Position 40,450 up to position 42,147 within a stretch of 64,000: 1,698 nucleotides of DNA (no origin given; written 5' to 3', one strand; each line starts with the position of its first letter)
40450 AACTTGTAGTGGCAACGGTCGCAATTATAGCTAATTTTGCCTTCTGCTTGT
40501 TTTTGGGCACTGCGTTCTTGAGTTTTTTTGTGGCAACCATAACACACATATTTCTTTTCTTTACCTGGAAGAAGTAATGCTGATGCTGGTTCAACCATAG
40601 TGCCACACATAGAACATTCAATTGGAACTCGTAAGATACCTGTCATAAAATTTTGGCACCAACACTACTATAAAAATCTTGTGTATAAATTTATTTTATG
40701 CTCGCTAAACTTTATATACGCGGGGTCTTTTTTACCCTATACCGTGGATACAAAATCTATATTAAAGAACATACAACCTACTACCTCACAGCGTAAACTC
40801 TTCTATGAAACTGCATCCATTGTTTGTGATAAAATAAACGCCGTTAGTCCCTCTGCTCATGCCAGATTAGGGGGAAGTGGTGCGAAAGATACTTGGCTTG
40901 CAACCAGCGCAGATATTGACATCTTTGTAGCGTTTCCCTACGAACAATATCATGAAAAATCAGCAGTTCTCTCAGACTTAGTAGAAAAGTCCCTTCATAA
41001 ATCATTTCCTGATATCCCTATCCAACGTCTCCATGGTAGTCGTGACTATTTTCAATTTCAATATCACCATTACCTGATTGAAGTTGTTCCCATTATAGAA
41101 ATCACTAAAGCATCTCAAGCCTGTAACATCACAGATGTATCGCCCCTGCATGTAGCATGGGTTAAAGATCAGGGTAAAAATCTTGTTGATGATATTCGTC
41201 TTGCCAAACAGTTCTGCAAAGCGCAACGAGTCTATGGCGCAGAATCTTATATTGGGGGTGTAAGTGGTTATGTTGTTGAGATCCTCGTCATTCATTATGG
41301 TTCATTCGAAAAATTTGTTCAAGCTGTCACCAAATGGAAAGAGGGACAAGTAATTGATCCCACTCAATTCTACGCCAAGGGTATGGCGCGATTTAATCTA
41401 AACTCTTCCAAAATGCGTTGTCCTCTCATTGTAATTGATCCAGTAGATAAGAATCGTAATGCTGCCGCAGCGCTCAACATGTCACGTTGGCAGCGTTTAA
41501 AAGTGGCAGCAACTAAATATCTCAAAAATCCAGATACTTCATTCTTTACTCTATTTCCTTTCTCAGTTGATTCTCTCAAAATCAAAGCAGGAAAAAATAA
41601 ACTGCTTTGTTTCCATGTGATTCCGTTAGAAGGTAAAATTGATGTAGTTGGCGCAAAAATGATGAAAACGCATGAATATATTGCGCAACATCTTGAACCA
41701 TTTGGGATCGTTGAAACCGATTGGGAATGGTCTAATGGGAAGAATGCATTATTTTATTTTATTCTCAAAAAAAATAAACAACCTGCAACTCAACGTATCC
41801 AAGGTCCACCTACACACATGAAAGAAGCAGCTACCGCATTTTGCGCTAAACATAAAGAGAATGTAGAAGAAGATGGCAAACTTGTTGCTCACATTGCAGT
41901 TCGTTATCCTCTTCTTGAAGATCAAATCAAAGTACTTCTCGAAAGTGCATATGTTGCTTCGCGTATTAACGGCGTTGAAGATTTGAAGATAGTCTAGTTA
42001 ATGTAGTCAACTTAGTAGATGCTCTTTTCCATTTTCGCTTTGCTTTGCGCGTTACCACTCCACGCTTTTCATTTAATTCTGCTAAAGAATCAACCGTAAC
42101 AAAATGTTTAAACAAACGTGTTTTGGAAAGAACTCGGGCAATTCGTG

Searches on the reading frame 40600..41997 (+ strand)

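Call 64: search_protein_families(library=pfam, proteins=[window:40600-41997:+], max_evalue=0.0001)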
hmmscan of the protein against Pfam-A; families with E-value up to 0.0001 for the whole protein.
window:40600-41997:+ (465 aa): 1 family
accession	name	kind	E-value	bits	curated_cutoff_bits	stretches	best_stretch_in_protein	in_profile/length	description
PF09249.16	tRNA_NucTransf2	-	1.4e-36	125.6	27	1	197-317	1-113/113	tRNA nucleotidyltransferase, second domain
